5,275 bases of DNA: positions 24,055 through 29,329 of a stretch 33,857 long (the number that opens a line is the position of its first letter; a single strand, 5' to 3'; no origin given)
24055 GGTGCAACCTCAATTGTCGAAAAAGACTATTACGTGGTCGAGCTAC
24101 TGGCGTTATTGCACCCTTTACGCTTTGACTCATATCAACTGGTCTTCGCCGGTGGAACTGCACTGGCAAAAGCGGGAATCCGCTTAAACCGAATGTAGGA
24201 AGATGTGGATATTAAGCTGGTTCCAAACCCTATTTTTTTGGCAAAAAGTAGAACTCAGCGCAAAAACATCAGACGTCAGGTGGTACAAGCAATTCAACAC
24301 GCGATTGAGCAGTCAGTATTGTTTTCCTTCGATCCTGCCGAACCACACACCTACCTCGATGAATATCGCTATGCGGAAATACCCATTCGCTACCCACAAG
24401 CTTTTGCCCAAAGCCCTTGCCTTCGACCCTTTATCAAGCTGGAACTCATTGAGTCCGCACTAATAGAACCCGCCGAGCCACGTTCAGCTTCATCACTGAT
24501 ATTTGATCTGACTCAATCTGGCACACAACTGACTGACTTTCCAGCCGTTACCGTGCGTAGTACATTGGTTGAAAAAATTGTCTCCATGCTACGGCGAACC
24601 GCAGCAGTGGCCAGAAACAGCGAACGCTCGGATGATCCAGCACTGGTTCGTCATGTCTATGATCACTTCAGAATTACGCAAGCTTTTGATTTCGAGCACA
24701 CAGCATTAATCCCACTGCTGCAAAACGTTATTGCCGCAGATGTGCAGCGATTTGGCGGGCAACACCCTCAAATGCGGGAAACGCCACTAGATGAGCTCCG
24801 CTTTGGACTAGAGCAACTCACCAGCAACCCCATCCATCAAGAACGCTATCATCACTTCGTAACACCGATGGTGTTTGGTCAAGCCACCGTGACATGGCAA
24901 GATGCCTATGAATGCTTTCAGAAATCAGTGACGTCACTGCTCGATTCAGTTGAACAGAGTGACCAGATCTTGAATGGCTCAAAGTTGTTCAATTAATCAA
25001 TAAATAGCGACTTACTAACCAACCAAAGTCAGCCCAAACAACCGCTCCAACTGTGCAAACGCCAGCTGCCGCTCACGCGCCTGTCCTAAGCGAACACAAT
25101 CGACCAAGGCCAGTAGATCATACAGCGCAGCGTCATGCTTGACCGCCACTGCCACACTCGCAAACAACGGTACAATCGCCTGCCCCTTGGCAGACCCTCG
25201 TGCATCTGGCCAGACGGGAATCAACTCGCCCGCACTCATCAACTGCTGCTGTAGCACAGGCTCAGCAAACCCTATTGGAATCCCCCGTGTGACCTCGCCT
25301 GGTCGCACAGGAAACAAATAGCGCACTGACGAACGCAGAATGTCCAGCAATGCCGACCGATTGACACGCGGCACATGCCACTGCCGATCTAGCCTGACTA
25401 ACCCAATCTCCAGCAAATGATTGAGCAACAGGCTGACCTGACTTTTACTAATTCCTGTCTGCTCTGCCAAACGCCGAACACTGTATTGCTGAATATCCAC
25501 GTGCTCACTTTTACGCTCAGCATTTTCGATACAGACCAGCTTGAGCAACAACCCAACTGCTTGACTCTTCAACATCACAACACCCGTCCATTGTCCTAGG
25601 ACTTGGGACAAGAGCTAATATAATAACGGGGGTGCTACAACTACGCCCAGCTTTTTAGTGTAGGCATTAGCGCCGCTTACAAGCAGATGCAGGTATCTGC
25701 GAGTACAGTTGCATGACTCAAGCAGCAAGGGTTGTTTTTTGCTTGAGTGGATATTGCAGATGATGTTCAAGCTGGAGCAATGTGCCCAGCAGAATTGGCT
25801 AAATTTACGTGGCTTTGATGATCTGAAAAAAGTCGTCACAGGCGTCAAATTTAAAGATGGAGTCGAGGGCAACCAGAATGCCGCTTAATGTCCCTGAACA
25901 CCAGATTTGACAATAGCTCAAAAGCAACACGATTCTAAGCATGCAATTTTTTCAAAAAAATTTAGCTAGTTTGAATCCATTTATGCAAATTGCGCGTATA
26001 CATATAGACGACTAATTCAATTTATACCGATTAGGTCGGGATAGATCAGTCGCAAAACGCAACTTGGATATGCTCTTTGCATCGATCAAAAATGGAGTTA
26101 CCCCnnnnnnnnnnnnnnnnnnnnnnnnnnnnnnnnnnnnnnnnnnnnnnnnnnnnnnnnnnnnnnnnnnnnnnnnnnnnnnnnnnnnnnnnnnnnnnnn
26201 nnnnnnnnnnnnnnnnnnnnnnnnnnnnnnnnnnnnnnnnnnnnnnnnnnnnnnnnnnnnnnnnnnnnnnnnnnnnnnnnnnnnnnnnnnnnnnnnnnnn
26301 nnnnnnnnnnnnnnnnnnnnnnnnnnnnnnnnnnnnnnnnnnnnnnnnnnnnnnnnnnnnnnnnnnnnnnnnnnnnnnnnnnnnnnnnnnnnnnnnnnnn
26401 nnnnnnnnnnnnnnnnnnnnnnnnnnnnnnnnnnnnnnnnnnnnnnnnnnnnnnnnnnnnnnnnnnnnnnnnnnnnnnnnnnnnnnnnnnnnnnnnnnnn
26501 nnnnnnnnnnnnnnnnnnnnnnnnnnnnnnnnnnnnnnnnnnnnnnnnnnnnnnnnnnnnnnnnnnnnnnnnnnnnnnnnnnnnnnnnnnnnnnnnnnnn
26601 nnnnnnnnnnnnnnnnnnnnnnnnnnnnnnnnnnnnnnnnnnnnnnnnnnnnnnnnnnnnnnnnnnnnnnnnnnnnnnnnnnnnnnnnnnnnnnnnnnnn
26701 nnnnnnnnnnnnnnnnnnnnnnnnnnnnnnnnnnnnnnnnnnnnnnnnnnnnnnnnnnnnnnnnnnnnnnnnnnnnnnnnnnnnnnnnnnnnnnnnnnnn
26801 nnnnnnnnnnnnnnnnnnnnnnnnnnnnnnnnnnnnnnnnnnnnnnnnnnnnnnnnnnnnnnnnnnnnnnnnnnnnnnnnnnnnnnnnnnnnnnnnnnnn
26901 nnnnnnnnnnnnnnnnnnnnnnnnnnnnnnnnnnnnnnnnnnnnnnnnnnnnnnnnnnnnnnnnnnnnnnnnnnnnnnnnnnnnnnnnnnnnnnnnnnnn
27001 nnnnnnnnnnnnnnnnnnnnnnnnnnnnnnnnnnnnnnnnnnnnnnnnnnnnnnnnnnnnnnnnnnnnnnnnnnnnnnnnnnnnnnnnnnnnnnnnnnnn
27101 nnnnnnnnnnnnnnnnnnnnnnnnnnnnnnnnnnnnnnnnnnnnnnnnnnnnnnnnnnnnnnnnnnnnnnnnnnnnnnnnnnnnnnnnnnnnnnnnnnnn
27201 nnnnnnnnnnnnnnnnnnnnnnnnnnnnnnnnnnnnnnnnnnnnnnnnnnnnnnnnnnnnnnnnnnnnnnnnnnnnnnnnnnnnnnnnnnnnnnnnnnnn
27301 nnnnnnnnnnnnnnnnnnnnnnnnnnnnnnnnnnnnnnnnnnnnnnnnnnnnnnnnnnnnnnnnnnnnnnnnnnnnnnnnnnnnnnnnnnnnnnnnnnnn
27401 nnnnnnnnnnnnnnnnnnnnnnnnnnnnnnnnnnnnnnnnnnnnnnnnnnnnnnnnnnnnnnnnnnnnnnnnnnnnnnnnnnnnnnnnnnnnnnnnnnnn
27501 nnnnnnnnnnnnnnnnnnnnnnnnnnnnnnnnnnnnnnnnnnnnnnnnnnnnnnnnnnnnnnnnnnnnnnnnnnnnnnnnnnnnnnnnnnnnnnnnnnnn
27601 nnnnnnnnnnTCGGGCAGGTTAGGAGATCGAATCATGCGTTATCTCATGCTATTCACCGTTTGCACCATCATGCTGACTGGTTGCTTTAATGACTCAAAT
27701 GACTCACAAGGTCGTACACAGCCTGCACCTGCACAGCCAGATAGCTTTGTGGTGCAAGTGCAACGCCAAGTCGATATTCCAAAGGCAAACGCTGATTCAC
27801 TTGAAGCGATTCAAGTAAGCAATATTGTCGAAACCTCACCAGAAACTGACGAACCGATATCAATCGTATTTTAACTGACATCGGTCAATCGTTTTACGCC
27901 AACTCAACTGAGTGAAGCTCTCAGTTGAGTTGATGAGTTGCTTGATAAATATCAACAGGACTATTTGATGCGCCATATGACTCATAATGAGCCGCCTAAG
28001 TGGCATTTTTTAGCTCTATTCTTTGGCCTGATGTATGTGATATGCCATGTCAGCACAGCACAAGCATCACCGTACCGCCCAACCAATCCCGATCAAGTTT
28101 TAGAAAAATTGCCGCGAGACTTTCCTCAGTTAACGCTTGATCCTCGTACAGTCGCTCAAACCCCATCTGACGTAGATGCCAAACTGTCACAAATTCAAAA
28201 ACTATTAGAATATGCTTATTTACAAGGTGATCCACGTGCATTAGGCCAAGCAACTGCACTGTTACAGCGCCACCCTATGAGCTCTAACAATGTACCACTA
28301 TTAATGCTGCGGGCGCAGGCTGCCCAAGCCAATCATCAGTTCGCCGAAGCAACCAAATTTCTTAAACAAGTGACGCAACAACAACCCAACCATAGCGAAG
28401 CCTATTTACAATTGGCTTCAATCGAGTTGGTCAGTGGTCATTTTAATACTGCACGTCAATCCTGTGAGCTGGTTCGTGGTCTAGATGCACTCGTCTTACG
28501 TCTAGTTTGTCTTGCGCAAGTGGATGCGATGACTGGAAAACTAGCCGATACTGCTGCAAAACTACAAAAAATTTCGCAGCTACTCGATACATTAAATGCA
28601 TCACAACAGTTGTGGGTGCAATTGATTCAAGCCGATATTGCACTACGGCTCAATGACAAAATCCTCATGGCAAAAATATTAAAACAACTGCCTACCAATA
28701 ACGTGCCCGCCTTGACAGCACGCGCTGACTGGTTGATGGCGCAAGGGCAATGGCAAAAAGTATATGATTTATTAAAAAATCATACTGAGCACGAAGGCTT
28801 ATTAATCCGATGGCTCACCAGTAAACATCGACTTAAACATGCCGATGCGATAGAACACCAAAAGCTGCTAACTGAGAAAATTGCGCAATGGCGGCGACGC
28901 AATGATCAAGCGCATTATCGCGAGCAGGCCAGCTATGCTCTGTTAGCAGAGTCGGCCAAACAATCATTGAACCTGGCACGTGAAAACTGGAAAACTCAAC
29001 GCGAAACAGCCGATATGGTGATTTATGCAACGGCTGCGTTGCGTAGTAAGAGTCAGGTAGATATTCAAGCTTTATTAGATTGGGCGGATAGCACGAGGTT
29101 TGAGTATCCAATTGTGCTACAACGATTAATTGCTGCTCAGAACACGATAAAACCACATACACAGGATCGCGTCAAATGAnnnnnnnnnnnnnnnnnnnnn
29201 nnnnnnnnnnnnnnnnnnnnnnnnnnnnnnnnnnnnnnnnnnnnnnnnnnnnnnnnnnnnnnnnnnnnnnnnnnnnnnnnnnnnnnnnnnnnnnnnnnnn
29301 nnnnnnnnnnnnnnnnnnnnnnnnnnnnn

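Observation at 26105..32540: Five-gene all-envelope operon (DUF4331, lipoprotein, TPR-like, extended HupE/UreJ, TonB-dependent receptor): candidate uncharacterised metal-trafficking system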

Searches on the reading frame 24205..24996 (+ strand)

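Call 21: search_protein_families(library=pfam, proteins=[window:24205-24996:+], max_evalue=0.001)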
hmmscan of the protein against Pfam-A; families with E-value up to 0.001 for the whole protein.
window:24205-24996:+ (263 aa): 1 family
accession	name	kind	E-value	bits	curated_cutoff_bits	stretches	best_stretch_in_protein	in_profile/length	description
PF08843.17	AbiEii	-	5.9e-16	59.6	22.5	1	17-236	43-237/238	Nucleotidyl transferase AbiEii toxin, Type IV TA system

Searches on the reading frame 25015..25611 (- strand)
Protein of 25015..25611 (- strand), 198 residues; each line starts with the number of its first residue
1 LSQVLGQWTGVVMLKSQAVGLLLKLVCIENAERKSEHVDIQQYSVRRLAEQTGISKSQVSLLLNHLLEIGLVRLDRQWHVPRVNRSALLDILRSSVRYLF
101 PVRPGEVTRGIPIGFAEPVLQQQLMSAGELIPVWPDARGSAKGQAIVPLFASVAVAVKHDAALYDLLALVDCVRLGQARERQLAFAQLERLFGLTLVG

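Call 21: search_protein_families(library=pfam, proteins=[window:25015-25611:-], max_evalue=0.001)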
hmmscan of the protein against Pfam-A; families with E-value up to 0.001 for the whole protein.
window:25015-25611:- (198 aa): 2 families
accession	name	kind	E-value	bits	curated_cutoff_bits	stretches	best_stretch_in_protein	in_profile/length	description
PF09339.16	HTH_IclR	-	6.9e-06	26.2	22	1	44-75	20-51/52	IclR helix-turn-helix domain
PF12802.13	MarR_2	-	0.00079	20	27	0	44-74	22-52/61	MarR family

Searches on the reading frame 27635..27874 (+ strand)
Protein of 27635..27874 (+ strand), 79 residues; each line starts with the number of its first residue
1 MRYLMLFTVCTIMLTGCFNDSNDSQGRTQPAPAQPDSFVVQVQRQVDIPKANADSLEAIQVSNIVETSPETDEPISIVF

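Call 3: search_protein_families(library=pfam, proteins=[window:27635-27874:+], max_evalue=0.01)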
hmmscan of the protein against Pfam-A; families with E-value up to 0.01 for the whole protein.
window:27635-27874:+ (79 aa): 1 family
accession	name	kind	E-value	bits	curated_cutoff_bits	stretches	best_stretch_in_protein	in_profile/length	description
PF09649.15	CHZ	-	0.0072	16.2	23.3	0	53-68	3-18/34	Histone chaperone domain CHZ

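Call 4: search_protein_families(library=ncbifam, proteins=[window:27635-27874:+], max_evalue=0.01)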
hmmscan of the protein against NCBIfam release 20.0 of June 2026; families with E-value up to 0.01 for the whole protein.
window:27635-27874:+ (79 aa): 1 family
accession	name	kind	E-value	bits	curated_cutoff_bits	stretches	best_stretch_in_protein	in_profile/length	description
NF053852.1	vesicle_Bd0635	exception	0.008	15.8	250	1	1-56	1-48/223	CpoB-like predatory vesicle lipoprotein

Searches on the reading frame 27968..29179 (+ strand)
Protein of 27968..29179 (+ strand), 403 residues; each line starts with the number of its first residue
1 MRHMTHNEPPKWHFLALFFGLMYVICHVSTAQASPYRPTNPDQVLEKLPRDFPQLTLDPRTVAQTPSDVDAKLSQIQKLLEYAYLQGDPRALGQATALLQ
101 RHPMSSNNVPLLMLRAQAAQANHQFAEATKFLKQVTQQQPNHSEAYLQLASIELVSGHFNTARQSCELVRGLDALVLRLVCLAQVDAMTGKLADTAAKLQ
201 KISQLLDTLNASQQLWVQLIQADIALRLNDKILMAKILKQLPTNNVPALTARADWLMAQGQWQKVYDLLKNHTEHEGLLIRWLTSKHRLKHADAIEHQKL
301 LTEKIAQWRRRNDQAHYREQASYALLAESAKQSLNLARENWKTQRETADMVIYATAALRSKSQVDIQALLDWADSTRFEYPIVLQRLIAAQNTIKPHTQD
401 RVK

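Call 3: search_protein_families(library=pfam, proteins=[window:27968-29179:+], max_evalue=0.01)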
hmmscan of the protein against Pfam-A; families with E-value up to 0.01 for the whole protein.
window:27968-29179:+ (403 aa): 8 families
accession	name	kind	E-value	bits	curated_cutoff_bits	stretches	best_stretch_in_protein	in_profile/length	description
PF14559.12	TPR_19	-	6.8e-06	26.8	25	1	121-166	3-48/68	Tetratricopeptide repeat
PF13431.12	TPR_17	-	1.5e-05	25.3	24.4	0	132-164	2-34/34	Tetratricopeptide repeat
PF07719.23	TPR_2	-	2.2e-05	24.7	27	0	111-142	3-34/34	Tetratricopeptide repeat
PF12895.13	ANAPC3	-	2.8e-05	24.7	27.2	0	95-163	12-76/82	Anaphase-promoting complex, cyclosome, subunit 3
PF13428.12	TPR_14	-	5e-05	24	23.5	1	111-151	3-43/44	Tetratricopeptide repeat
PF24575.1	TPR_Slam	-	0.0017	19.2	35.2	1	67-162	6-100/104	Surface lipoprotein assembly modifier, N-terminal TPR repeats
PF25060.1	ARM_TT21_2nd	-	0.0063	16.5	27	1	88-190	35-137/270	Tetratricopeptide repeat protein 21 second ARM domain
PF25058.1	ARM_TT21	-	0.0077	16.6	27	1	101-154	86-139/155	Tetratricopeptide repeat protein 21 ARM repeat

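Call 4: search_protein_families(library=ncbifam, proteins=[window:27968-29179:+], max_evalue=0.01)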
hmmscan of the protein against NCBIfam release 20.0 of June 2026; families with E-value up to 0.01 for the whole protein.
window:27968-29179:+ (403 aa): 1 family
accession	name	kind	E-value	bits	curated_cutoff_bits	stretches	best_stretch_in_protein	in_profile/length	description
NF052415.1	T3SS_chap_SctY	equivalog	0.0016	19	70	1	74-135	40-103/106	type III secretion apparatus assembly chaperone SctY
